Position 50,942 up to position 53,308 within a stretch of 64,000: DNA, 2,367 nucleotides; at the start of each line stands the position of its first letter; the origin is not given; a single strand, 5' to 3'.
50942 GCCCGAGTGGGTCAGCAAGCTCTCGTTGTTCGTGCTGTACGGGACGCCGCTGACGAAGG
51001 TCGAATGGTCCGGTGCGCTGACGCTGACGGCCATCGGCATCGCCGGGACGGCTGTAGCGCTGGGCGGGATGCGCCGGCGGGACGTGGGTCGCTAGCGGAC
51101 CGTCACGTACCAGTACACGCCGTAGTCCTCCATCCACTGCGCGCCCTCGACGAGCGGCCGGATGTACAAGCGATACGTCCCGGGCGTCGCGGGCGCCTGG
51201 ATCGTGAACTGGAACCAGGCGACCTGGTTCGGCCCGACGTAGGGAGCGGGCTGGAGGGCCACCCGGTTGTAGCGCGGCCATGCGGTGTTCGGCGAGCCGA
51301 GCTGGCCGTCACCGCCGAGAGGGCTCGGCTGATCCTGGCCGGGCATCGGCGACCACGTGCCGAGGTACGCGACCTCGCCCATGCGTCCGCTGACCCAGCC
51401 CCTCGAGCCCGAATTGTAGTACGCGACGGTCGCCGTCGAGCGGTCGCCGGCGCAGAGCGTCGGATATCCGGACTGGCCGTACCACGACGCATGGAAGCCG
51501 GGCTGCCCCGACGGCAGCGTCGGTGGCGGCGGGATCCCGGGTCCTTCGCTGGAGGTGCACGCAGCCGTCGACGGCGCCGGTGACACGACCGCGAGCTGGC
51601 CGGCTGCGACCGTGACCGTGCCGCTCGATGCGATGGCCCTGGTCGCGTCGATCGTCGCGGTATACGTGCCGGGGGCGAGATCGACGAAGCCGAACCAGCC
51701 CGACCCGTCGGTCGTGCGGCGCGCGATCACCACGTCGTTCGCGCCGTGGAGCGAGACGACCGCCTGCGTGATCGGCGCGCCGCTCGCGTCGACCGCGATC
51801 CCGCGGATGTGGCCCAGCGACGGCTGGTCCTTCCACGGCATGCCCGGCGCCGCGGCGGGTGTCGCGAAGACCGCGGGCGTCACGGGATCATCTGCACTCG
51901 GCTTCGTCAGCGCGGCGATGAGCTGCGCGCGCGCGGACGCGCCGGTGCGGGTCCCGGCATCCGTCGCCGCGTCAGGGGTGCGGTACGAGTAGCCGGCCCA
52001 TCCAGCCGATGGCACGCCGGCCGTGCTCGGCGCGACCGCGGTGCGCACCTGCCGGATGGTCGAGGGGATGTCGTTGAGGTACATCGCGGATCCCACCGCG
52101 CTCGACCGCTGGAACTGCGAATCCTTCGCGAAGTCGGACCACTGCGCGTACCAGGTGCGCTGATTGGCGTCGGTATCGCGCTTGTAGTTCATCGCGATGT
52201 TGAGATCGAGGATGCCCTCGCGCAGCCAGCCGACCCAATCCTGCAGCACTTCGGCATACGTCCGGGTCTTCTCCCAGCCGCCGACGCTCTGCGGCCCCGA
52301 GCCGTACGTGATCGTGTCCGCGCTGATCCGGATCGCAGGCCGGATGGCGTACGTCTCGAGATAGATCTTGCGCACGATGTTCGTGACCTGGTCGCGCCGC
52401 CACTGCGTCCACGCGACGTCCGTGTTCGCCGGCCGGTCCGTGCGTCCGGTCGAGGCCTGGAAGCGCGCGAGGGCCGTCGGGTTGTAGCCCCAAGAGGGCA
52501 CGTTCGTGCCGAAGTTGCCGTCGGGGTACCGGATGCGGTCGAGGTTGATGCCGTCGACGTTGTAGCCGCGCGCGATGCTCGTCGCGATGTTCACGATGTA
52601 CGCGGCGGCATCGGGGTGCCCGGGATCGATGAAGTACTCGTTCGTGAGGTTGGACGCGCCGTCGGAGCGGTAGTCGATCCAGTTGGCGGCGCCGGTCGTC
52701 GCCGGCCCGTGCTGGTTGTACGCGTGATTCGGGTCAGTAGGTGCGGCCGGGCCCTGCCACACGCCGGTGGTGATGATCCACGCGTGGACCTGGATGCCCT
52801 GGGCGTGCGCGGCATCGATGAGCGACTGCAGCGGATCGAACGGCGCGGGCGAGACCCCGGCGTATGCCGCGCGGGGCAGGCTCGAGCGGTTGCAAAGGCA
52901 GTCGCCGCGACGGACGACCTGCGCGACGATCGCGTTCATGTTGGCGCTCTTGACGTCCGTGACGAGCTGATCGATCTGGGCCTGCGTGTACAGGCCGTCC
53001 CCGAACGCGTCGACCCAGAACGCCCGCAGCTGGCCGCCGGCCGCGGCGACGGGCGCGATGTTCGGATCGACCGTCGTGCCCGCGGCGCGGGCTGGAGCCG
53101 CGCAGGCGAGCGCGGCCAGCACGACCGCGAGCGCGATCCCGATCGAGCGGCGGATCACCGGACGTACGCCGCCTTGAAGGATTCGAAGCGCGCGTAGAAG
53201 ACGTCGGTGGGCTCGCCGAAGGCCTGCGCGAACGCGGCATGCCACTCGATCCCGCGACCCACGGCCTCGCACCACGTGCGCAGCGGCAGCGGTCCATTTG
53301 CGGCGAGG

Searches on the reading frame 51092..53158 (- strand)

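Call 12: search_protein_families(library=pfam, proteins=[window:51092-53158:-])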
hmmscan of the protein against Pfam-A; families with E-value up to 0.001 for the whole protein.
window:51092-53158:- (688 aa): 4 families
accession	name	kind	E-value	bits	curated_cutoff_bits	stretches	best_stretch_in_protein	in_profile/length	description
PF02638.21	GHL10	-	2e-33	116.3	27.9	1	44-332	2-268/311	Glycosyl hydrolase-like 10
PF13620.12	CarboxypepD_reg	-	2.4e-10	41.1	32.3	1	451-524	2-76/82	Carboxypeptidase regulatory-like domain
PF17210.9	SdrD_B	-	2.2e-05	25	29.7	1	457-508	18-69/112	SdrD B-like domain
PF13200.12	DUF4015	-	0.0001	22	27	1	58-216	11-153/313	Putative glycosyl hydrolase domain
